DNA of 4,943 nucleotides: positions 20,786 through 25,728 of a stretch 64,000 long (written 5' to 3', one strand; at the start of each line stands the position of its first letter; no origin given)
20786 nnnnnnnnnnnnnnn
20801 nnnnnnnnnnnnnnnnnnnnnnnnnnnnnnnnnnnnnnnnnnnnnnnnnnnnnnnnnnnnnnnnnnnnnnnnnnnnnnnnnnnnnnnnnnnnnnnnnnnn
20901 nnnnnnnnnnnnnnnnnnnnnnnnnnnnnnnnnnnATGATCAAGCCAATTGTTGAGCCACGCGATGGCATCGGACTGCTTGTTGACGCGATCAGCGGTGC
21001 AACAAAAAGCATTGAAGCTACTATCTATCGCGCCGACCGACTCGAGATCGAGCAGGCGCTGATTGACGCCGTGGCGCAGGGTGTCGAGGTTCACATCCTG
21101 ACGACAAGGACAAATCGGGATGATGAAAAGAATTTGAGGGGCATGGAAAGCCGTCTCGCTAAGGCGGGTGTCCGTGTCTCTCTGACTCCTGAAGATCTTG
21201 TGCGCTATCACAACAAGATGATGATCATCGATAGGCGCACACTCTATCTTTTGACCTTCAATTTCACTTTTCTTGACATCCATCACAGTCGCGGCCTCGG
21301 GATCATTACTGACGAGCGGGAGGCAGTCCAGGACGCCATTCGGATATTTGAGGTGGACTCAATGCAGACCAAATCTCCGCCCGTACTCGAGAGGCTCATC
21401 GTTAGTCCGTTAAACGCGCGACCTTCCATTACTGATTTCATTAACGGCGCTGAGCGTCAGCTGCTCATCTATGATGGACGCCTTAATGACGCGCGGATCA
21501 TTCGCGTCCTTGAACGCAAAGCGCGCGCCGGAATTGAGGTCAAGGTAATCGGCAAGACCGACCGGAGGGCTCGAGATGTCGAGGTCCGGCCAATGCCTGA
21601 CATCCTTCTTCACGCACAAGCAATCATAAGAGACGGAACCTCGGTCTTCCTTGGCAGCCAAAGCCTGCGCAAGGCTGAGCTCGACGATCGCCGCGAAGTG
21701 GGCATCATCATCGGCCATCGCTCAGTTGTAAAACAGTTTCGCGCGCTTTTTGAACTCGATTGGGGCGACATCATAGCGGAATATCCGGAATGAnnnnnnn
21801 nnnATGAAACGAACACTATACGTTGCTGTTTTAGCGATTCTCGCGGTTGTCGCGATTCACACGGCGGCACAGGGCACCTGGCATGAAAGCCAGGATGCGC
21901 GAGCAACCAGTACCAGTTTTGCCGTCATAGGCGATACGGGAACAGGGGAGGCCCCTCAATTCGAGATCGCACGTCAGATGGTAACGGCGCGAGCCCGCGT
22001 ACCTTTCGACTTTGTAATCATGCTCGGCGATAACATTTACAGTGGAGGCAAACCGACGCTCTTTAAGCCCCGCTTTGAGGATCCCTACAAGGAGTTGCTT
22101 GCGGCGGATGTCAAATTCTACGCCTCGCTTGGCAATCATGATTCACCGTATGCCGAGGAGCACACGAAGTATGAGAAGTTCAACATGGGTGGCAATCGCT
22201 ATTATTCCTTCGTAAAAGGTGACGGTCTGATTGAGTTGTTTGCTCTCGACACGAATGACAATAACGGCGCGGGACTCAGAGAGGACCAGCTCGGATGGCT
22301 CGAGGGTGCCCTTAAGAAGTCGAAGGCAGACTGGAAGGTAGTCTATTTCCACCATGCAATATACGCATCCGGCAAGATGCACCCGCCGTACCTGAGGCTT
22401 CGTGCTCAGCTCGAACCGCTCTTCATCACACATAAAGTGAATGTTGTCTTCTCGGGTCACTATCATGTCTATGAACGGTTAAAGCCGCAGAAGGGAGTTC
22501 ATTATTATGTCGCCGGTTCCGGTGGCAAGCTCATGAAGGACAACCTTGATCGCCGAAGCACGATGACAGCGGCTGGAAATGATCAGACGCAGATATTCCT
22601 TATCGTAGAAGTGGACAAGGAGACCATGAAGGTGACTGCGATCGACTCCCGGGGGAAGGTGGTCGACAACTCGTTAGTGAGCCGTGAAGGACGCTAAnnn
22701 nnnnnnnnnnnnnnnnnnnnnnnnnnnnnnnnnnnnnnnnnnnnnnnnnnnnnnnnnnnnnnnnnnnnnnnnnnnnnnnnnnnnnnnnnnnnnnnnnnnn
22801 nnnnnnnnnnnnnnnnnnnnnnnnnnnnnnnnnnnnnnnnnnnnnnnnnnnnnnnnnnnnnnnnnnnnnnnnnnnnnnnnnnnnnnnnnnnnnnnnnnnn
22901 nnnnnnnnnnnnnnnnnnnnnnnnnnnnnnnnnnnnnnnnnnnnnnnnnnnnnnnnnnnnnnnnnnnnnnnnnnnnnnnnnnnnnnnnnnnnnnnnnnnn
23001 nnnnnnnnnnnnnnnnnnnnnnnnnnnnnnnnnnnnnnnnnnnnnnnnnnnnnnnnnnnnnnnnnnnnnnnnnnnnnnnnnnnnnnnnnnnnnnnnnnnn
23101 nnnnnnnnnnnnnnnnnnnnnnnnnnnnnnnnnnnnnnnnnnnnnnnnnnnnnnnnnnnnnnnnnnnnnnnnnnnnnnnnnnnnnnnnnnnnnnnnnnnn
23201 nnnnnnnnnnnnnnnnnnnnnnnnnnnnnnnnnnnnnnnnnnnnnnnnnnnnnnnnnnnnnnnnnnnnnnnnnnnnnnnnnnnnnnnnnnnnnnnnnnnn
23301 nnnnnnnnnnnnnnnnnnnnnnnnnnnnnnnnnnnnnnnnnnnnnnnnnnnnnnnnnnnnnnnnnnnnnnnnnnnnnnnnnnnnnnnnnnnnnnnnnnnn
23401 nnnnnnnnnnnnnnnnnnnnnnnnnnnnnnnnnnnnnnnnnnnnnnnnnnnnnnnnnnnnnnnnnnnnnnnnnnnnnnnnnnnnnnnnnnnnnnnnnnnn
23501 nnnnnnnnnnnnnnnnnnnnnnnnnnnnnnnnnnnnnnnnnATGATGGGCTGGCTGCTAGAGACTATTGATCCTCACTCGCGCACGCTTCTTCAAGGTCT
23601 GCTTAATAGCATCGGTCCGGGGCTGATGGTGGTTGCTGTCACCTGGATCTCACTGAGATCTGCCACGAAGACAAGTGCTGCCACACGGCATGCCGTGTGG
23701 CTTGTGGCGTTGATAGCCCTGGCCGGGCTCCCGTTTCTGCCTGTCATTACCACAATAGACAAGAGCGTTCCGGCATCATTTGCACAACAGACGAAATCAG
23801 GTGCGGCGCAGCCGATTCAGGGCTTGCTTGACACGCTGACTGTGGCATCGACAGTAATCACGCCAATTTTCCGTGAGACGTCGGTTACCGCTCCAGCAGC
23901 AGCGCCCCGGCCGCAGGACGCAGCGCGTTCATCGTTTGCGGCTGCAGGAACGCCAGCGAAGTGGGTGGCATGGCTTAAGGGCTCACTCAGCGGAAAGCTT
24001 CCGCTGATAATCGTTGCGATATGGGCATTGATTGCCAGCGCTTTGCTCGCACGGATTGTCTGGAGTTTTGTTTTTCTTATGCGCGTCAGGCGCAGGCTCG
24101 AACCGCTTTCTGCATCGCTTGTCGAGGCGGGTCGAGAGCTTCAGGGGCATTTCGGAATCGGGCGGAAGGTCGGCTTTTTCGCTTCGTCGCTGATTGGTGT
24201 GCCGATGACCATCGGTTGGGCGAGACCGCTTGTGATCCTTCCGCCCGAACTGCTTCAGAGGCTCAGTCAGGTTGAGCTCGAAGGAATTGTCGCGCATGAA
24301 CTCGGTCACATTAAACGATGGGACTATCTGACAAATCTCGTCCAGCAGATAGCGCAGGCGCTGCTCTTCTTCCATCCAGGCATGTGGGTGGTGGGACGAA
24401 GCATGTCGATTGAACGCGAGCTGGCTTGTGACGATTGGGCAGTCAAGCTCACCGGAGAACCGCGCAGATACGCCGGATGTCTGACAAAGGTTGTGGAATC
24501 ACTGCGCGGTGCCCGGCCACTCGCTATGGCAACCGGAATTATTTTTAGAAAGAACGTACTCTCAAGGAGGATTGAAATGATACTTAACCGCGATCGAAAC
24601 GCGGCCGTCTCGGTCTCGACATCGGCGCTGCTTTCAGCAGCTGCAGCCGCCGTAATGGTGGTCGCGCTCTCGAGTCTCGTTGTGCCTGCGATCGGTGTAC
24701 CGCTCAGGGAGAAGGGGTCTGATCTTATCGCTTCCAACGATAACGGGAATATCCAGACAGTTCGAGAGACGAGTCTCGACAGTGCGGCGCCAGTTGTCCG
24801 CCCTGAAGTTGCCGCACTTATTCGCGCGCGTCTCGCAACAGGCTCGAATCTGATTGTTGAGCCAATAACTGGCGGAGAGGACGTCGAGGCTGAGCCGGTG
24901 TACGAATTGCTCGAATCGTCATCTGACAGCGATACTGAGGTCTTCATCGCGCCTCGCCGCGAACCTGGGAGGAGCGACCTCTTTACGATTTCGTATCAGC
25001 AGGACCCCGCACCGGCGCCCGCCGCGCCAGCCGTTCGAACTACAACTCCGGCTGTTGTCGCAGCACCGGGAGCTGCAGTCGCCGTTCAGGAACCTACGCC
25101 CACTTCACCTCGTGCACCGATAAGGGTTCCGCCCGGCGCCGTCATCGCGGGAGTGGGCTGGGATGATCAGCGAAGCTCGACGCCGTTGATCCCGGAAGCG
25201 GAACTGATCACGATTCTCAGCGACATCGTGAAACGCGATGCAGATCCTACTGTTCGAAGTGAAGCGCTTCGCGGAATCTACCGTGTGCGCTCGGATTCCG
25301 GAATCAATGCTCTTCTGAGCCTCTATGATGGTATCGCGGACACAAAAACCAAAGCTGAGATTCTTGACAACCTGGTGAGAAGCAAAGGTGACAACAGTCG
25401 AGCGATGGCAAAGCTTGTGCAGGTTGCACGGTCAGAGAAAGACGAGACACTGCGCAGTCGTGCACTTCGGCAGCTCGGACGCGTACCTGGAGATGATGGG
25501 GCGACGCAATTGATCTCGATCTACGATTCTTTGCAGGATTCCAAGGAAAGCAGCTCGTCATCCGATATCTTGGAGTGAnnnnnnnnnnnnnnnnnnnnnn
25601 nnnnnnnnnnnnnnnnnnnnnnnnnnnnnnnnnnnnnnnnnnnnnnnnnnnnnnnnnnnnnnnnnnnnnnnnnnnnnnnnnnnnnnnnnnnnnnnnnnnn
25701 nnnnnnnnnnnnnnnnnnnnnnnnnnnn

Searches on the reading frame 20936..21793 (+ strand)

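Call 17: search_protein_families(library=pfam, proteins=[window:20936-21793:+], max_evalue=0.00001)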
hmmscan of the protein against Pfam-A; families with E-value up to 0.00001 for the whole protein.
window:20936-21793:+ (285 aa): 2 families
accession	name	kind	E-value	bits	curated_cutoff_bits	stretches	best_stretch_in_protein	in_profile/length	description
PF13091.12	PLDc_2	-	5.3e-29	101.2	27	2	15-139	1-129/132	PLD-like domain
PF17941.7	PP_kinase_C_1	-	5.4e-09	36.3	25.7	1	21-140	34-160/167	Polyphosphate kinase C-terminal domain 1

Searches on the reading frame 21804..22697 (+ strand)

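Call 18: search_protein_families(library=pfam, proteins=[window:21804-22697:+], max_evalue=0.00001)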
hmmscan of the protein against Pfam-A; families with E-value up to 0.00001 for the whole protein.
window:21804-22697:+ (297 aa): 1 family
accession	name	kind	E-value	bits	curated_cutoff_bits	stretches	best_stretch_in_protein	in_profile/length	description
PF00149.33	Metallophos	-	7.8e-18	66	21.5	1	38-223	2-191/191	Calcineurin-like phosphoesterase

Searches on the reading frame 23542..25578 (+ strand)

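Call 18: search_protein_families(library=pfam, proteins=[window:23542-25578:+], max_evalue=0.00001)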
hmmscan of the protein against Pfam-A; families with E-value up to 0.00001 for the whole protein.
window:23542-25578:+ (678 aa): 3 families
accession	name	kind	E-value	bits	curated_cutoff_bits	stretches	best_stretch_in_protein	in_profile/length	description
PF05569.17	Peptidase_M56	-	2.2e-35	122.7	31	1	30-347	13-296/296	BlaR1 peptidase M56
PF01435.24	Peptidase_M48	-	2.9e-06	27.7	20.3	0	230-287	48-107/186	Peptidase family M48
PF13646.12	HEAT_2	-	4.5e-06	27.3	27.7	1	559-645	4-87/88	HEAT repeats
